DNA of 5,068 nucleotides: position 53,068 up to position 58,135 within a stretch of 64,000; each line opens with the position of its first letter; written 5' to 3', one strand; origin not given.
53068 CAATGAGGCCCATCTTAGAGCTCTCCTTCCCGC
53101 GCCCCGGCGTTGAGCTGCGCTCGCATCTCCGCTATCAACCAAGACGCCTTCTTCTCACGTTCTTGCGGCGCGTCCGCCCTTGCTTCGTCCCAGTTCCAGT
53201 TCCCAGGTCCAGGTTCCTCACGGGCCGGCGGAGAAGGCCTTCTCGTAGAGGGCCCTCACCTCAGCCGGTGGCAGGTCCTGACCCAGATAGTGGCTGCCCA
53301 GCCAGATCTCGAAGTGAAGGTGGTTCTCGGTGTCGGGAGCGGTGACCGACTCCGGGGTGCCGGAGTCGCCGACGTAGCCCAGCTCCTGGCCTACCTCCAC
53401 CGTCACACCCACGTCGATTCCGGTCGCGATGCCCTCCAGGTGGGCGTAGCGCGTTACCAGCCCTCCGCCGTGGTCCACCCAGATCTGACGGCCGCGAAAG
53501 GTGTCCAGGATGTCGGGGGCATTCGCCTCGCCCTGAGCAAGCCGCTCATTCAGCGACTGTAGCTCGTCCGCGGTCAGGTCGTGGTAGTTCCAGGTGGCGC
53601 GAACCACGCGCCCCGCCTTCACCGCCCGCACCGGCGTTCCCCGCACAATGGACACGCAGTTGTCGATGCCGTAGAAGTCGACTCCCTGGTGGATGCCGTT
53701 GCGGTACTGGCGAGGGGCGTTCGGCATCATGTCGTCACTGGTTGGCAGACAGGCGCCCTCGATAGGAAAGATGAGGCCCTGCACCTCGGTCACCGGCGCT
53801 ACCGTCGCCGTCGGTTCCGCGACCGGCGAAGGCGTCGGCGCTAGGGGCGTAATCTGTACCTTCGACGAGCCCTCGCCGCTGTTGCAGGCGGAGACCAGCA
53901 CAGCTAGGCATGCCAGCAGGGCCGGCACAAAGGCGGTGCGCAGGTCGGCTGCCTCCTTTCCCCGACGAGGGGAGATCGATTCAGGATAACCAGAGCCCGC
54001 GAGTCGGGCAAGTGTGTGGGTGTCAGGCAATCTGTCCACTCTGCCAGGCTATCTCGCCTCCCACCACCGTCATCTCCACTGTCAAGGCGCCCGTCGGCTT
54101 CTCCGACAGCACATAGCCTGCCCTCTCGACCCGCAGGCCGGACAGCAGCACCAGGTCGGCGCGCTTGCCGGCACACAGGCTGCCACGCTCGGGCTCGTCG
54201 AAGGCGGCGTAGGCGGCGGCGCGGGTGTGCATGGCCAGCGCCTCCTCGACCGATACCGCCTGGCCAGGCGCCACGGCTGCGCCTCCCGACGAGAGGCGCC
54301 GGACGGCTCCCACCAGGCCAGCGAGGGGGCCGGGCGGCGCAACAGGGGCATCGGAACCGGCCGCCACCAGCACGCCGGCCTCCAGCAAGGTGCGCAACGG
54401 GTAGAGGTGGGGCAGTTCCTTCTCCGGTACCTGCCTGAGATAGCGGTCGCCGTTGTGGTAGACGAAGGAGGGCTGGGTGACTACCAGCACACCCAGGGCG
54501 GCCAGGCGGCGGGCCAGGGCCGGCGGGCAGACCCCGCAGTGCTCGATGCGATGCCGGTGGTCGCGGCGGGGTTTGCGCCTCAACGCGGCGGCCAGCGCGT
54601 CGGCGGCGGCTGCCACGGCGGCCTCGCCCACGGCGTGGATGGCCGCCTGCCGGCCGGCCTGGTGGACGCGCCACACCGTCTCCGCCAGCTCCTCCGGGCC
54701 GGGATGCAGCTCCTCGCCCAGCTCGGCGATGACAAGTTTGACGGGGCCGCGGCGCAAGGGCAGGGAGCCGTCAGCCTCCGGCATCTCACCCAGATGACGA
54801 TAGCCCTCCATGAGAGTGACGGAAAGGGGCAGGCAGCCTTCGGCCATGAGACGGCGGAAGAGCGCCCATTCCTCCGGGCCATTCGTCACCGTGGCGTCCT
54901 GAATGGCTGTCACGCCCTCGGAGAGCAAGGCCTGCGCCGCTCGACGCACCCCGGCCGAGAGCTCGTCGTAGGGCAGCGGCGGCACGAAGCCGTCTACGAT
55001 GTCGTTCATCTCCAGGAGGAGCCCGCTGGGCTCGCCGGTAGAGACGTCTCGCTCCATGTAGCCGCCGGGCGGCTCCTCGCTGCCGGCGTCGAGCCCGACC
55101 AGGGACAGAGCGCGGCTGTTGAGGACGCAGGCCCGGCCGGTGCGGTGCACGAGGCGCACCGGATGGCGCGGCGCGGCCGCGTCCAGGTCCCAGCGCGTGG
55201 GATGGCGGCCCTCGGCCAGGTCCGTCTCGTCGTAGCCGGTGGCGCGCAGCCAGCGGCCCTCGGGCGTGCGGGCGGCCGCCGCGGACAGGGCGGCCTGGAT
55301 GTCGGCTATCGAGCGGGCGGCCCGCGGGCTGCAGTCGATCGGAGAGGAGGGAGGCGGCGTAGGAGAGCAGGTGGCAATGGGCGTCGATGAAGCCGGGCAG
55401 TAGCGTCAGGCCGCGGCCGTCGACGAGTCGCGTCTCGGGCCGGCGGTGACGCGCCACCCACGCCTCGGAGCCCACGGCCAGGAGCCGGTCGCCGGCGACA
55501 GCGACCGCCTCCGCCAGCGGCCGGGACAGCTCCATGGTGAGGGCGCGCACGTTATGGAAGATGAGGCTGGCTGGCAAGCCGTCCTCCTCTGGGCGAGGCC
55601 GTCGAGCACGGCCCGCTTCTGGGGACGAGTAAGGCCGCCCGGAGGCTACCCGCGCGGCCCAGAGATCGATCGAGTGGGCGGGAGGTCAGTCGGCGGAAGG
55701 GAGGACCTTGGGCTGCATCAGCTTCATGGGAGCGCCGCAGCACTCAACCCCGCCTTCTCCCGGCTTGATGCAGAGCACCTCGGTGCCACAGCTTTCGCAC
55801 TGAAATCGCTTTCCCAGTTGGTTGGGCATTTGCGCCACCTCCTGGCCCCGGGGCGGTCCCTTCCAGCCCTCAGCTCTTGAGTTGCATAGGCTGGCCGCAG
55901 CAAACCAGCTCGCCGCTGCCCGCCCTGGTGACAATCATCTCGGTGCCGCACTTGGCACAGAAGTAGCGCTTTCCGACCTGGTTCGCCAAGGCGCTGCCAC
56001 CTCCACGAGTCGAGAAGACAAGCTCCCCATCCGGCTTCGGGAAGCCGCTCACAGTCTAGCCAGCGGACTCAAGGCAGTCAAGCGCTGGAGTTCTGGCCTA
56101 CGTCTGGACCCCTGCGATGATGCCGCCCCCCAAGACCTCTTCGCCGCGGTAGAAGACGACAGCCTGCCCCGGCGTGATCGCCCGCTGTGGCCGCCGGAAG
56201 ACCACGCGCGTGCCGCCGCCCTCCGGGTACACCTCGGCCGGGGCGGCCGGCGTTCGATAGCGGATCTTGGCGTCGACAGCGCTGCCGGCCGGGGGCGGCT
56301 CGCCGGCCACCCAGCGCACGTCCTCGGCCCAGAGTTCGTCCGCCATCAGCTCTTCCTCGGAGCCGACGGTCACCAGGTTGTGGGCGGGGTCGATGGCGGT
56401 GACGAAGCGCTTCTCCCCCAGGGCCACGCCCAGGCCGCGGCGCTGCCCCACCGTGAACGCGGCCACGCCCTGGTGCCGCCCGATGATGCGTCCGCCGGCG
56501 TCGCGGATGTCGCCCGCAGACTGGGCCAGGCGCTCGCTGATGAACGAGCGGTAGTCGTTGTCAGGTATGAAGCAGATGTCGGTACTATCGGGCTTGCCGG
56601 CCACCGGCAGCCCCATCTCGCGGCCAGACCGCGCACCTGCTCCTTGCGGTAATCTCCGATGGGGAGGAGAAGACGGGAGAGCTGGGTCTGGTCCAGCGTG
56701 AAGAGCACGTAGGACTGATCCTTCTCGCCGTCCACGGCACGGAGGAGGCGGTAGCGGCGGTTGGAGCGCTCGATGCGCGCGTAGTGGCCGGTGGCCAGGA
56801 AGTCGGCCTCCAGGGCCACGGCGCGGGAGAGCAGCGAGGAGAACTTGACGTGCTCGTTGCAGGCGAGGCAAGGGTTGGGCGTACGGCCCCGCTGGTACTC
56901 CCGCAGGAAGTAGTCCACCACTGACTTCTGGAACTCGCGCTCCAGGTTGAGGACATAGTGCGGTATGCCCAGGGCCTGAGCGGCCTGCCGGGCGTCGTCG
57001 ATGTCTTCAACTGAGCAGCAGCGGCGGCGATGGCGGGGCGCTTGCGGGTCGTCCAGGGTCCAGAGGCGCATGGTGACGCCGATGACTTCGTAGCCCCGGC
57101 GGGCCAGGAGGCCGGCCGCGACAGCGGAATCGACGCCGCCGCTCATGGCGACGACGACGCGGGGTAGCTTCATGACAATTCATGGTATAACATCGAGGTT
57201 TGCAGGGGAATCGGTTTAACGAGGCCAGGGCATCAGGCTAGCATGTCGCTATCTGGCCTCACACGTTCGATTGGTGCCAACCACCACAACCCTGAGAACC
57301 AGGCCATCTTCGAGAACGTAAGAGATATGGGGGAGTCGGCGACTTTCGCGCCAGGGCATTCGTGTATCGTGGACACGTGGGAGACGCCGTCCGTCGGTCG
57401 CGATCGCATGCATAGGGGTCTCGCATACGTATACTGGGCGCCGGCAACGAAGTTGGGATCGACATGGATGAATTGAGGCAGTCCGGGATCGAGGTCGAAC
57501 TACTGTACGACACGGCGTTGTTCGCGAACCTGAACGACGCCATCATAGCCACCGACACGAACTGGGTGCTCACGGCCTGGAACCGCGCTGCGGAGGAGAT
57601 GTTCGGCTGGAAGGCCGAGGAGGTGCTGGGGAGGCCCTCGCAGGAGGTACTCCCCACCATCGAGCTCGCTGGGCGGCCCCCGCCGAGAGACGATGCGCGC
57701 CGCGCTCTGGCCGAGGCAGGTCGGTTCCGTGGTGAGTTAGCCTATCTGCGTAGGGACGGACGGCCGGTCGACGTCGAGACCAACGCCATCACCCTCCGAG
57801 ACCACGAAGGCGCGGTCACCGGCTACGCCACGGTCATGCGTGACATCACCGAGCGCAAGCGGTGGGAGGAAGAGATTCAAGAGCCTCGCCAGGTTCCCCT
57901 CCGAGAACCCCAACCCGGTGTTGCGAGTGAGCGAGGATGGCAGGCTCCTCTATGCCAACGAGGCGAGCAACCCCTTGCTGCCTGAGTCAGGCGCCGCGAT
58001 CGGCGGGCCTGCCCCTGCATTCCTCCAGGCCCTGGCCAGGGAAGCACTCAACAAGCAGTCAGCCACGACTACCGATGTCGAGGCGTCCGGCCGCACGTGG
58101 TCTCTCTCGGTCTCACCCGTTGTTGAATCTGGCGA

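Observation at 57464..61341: Complete two-component system in one cytoplasmic polypeptide: multi-PAS/GAF kinase fused to an OmpR-type response regulator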

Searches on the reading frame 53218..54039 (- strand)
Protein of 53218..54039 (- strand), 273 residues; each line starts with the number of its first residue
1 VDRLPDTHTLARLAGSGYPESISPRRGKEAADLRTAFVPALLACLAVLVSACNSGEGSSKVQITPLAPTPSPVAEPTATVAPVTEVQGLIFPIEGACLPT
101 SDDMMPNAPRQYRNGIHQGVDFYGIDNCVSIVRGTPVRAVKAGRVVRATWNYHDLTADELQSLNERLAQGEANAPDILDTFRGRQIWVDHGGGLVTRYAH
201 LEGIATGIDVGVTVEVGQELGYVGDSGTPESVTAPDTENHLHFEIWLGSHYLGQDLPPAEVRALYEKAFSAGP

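Call 57: search_protein_families(library=pfam, proteins=[window:53218-54039:-], max_evalue=0.00001)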
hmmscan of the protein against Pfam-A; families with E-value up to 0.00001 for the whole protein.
window:53218-54039:- (273 aa): 1 family
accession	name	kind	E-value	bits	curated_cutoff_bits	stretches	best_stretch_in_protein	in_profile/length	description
PF01551.29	Peptidase_M23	-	1.4e-16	60.9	28.7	1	181-249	33-91/96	Peptidase family M23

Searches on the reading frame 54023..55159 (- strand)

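Call 57: search_protein_families(library=pfam, proteins=[window:54023-55159:-], max_evalue=0.00001)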
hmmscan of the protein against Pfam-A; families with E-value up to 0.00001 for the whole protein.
window:54023-55159:- (378 aa): 2 families
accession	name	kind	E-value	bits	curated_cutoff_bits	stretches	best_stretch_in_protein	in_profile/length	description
PF07969.17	Amidohydro_3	-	1.5e-56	193.2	29.7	1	5-370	96-470/472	Amidohydrolase family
PF01979.26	Amidohydro_1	-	4.8e-10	39.7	25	1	55-370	28-344/345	Amidohydrolase family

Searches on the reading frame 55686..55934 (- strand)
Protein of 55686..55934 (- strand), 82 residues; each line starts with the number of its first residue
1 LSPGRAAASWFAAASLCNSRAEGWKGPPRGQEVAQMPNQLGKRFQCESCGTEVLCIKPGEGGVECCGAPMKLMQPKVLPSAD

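Call 74: search_protein_families(library=pfam, proteins=[window:55686-55934:-], max_evalue=0.001)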
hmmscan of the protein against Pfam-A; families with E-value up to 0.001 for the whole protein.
window:55686-55934:- (82 aa): 1 family
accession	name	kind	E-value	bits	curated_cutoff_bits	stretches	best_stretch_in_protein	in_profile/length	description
PF06397.17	Desulfoferrod_N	-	8.9e-07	28.9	23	1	43-73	6-36/36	Desulfoferrodoxin, N-terminal domain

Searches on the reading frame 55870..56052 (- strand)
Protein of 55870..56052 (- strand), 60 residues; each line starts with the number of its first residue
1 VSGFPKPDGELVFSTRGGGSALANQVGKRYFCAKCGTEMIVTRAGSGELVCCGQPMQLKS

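Call 74: search_protein_families(library=pfam, proteins=[window:55870-56052:-], max_evalue=0.001)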
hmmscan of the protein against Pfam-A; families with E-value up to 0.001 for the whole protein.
window:55870-56052:- (60 aa): 2 families
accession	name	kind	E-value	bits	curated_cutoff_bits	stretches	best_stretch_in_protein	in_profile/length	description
PF06397.17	Desulfoferrod_N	-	8e-11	41.8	23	1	27-58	4-35/36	Desulfoferrodoxin, N-terminal domain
PF09297.16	Zn_ribbon_NUD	-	0.00012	22.1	24.8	0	31-46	5-20/32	NADH pyrophosphatase zinc ribbon domain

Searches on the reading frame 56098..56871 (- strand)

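Call 74: search_protein_families(library=pfam, proteins=[window:56098-56871:-], max_evalue=0.001)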
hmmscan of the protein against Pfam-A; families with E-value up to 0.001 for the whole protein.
window:56098-56871:- (257 aa): 2 families
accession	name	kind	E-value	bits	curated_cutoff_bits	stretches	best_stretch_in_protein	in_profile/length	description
PF20258.4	tRNA_Me_trans_C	-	3.5e-20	72.5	20.6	1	178-252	2-77/77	Aminomethyltransferase beta-barrel domain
PF20259.3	tRNA_Me_trans_M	-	6.8e-18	64.4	27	1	109-170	2-65/66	tRNA methyl transferase PRC-barrel domain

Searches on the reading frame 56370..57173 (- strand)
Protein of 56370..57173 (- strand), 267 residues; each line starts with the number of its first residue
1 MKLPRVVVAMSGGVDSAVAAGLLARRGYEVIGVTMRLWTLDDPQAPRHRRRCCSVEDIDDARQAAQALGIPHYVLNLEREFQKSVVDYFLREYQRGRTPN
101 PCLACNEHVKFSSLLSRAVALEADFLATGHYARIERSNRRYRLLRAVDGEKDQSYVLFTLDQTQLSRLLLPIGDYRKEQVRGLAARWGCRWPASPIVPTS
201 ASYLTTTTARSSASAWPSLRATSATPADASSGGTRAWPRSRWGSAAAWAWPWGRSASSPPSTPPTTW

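Call 74: search_protein_families(library=pfam, proteins=[window:56370-57173:-], max_evalue=0.001)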
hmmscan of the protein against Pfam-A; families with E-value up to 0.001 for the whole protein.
window:56370-57173:- (267 aa): 5 families
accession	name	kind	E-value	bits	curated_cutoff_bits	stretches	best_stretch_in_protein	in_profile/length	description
PF03054.22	tRNA_Me_trans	-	1.4e-67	227.8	20.6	1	5-188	2-185/202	tRNA methyl transferase HUP domain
PF24167.1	DUF7411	-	8.2e-06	26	28.7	1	6-91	3-72/194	Family of unknown function (DUF7411)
PF02568.20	ThiI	-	0.00018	21.6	20.5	1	5-50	5-50/197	Thiamine biosynthesis protein (ThiI)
PF00764.25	Arginosuc_synth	-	0.00049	20.6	27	0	5-81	1-65/162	Arginosuccinate synthase N-terminal HUP domain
PF02540.23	NAD_synthase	-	0.00091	18.9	21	0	5-77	20-81/242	NAD synthase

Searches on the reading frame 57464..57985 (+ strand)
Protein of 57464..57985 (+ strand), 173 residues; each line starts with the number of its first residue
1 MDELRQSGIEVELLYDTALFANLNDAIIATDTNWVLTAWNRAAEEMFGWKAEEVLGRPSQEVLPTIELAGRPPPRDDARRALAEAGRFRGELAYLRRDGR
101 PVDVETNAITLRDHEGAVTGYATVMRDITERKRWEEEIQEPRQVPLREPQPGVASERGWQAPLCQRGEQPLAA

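Call 4: search_protein_families(library=pfam, proteins=[window:57464-57985:+], max_evalue=0.01)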
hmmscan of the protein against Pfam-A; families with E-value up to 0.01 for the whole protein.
window:57464-57985:+ (173 aa): 6 families
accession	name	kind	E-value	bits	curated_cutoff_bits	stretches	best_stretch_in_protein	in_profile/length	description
PF08448.16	PAS_4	-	5.6e-21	75.3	23.1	1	20-133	1-110/110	PAS fold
PF00989.32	PAS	-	1.1e-17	64.5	22.6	1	18-128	5-113/113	PAS fold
PF13426.13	PAS_9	-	6.4e-15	55.7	27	1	25-130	2-103/103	PAS domain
PF08447.18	PAS_3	-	1.2e-07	32.3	25.6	1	38-124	3-88/89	PAS fold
PF13188.13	PAS_8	-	4.7e-07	29.9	21.8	1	18-68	5-52/65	PAS domain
PF12860.13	PAS_7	-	5.1e-07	30.3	27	1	21-135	2-114/115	PAS fold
